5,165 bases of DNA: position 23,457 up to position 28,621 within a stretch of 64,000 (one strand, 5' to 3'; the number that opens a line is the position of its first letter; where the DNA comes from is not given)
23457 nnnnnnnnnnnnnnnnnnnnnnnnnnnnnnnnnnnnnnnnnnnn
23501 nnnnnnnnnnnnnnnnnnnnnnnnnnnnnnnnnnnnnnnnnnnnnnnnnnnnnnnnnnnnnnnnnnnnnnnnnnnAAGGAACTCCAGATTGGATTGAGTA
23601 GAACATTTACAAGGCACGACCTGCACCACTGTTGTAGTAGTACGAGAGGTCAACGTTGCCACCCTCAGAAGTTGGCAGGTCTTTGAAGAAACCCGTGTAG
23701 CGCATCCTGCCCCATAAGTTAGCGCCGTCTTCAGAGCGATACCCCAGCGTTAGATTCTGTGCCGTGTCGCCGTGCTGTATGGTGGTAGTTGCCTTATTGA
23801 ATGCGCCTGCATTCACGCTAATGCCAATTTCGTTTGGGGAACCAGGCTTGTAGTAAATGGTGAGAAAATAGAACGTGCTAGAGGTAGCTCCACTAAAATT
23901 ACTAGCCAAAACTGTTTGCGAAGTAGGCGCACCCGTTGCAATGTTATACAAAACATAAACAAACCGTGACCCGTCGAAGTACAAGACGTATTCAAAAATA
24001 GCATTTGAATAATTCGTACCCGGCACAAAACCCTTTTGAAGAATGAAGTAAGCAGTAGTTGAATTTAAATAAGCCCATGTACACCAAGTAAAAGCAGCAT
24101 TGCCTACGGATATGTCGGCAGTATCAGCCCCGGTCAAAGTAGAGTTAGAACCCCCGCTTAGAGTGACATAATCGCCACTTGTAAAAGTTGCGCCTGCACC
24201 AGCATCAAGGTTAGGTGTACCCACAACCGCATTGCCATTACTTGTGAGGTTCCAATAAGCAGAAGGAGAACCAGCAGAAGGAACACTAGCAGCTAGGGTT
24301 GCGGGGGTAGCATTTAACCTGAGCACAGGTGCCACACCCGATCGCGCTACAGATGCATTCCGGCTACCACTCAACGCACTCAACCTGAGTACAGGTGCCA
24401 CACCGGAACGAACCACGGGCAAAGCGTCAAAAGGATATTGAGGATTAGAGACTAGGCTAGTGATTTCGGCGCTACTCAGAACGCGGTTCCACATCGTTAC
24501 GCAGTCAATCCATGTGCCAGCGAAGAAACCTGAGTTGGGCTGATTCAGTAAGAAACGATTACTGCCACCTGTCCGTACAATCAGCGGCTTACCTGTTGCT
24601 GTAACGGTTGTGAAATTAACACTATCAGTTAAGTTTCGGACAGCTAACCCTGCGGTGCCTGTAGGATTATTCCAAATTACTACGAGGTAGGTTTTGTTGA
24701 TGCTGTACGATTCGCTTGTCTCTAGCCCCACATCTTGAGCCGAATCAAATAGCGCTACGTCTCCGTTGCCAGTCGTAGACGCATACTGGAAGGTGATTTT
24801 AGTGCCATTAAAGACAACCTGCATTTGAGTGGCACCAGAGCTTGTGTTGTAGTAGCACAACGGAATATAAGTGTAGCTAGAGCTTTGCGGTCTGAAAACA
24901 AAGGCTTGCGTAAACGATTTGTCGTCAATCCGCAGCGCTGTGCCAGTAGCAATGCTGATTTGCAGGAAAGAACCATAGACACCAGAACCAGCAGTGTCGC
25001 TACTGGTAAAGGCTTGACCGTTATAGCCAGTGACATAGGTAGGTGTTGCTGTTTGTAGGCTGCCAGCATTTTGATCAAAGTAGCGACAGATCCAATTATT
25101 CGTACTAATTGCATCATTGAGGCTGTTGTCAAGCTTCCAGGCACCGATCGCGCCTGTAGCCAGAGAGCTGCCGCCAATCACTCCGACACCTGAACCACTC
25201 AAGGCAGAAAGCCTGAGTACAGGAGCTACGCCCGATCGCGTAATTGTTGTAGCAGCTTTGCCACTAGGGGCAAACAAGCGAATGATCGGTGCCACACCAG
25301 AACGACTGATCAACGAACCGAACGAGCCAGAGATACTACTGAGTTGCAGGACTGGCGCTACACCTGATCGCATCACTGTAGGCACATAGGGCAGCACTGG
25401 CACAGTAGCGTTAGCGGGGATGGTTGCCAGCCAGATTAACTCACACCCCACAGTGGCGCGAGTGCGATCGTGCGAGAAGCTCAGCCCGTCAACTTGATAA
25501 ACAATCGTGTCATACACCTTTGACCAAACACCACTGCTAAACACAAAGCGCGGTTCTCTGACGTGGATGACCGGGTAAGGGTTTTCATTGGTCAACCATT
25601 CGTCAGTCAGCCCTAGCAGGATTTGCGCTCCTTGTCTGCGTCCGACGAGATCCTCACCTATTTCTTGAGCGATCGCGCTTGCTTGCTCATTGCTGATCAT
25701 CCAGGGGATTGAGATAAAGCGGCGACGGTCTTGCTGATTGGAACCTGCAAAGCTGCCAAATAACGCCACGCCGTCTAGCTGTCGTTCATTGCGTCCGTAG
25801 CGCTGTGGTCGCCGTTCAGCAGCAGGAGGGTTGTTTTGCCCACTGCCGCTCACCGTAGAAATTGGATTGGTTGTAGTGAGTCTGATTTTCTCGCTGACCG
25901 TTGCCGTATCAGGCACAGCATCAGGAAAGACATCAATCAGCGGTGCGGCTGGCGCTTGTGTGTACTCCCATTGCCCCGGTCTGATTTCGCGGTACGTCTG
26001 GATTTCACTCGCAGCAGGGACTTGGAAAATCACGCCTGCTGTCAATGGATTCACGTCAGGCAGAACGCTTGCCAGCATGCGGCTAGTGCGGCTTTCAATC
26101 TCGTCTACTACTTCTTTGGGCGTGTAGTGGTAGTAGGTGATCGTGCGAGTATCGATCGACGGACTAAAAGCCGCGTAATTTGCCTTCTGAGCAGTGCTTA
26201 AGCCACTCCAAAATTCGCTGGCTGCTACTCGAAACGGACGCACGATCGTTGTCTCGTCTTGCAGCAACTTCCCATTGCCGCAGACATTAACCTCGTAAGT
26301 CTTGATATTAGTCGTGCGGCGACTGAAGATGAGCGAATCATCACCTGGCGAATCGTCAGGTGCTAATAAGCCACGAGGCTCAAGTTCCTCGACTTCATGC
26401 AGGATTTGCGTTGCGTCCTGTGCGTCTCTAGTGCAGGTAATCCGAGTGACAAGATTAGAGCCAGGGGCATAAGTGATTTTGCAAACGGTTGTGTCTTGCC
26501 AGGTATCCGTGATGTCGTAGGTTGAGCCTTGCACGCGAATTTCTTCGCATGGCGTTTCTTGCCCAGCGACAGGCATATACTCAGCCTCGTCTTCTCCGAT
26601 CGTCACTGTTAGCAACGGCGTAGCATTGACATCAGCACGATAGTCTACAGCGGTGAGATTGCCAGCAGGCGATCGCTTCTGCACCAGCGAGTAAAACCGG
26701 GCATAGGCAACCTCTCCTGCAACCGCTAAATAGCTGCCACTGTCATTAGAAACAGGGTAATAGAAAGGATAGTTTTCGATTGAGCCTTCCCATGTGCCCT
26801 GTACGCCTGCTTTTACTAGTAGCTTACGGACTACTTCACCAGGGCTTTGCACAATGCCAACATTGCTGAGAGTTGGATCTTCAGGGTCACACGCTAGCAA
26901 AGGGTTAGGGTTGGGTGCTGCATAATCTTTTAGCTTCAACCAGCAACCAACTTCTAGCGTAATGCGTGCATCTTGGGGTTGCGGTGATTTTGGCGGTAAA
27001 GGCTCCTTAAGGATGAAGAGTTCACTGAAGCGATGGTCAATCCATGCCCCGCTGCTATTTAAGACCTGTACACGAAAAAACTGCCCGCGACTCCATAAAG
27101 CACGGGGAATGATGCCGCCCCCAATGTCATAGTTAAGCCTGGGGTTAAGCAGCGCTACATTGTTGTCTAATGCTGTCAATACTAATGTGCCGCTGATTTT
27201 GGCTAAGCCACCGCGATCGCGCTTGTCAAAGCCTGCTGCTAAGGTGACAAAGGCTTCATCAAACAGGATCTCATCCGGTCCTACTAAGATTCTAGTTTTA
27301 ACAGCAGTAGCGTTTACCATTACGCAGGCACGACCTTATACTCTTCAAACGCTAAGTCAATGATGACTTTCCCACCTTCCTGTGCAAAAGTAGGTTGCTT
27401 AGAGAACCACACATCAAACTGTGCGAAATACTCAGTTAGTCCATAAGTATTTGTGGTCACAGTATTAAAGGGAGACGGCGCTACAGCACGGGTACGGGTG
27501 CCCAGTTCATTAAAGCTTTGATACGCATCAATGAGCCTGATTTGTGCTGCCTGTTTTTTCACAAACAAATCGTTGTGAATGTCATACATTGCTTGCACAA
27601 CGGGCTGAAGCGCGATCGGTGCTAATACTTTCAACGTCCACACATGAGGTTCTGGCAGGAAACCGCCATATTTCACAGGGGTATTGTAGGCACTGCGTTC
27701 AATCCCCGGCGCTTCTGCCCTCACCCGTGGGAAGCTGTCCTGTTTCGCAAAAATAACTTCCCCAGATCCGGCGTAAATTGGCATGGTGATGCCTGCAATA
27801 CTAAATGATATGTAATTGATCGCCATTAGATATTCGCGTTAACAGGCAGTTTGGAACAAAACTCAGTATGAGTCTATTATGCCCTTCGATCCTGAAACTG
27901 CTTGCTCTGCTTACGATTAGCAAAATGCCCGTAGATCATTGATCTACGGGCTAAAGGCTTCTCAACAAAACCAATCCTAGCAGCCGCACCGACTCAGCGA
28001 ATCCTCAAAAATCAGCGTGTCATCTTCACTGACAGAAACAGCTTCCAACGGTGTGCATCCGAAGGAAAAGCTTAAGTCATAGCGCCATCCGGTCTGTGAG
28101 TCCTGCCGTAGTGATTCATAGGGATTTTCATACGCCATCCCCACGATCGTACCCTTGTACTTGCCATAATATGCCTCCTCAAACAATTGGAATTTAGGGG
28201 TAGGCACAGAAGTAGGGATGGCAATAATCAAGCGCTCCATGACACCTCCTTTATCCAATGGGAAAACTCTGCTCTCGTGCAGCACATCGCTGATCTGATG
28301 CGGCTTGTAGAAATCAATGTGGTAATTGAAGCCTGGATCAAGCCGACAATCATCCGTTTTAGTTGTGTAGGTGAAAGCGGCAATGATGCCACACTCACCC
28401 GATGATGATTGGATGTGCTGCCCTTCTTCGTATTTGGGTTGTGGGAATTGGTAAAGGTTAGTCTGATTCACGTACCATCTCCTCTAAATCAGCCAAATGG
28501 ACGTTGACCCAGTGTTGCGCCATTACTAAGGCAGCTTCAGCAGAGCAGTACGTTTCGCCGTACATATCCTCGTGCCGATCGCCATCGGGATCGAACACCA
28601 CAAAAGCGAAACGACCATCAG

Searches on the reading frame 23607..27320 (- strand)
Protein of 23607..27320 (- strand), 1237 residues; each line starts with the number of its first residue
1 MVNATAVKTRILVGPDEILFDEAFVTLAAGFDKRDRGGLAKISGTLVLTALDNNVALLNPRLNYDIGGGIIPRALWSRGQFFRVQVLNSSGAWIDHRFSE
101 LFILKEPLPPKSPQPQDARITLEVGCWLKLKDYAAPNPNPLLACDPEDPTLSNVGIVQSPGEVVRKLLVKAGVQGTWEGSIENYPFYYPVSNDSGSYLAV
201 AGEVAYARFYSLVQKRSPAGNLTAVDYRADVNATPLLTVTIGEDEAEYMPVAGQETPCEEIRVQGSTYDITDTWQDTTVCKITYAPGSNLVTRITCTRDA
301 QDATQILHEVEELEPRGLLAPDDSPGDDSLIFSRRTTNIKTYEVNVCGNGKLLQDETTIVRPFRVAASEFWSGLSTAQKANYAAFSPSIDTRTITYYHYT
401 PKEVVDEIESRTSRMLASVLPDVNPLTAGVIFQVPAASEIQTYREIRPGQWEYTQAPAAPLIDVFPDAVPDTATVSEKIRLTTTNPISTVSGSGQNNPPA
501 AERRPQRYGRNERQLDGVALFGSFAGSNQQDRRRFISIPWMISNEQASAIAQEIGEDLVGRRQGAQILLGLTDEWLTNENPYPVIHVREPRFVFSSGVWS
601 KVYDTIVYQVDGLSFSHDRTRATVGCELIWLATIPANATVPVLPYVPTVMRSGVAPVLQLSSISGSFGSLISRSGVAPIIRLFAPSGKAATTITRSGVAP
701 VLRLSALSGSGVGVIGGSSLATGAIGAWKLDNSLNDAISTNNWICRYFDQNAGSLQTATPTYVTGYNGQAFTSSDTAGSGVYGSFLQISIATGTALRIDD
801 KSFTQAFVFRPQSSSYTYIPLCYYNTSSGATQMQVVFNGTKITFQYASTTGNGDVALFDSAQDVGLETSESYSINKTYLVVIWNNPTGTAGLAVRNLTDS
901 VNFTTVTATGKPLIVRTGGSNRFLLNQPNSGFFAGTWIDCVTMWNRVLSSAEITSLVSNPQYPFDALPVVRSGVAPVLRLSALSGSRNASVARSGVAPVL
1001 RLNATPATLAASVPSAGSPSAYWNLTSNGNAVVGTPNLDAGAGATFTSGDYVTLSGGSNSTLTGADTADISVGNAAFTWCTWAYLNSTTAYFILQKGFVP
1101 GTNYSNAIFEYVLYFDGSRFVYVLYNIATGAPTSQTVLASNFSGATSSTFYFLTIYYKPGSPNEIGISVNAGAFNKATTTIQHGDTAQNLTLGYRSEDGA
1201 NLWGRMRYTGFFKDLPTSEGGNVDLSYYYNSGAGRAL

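Call 6: search_protein_families(library=pfam, proteins=[window:23607-27320:-], max_evalue=0.01)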
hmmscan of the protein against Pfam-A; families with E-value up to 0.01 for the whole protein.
window:23607-27320:- (1237 aa): 1 family
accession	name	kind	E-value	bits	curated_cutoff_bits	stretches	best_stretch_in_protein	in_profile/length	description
PF13385.13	Laminin_G_3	-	7.1e-07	29.9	27.6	1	796-953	12-150/151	Concanavalin A-like lectin/glucanases superfamily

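Call 7: search_protein_families(library=phrogs, proteins=[window:23607-27320:-], max_evalue=0.01)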
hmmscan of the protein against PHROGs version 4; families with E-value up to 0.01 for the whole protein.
window:23607-27320:- (1237 aa): 0 families

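Call 23: find_related_loci(query=window:23607-27320:-, collection=viral_contigs, flank=6000)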
Query window:23607-27320:- (1237 aa) in viral_contigs; peptide patterns used: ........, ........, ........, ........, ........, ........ (x = any residue, [..] = any of these).
5 stretches matched a pattern, but none encodes a relative of the query by tblastn (E <= 1e-3).

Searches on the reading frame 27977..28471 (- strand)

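Call 6: search_protein_families(library=pfam, proteins=[window:27977-28471:-], max_evalue=0.01)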
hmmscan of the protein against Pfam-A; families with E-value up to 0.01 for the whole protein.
window:27977-28471:- (164 aa): 0 families

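Call 7: search_protein_families(library=phrogs, proteins=[window:27977-28471:-], max_evalue=0.01)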
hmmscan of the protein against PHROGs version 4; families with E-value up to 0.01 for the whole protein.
window:27977-28471:- (164 aa): 0 families

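Call 75: search_protein_families(library=pfam, proteins=[window:27977-28471:-], max_evalue=1)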
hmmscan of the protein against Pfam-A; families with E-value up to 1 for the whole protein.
window:27977-28471:- (164 aa): 1 family
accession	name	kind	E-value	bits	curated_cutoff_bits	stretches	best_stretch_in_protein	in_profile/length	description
PF01499.21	Herpes_UL25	-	0.26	10.3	25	1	45-79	297-331/555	Herpesvirus UL25 family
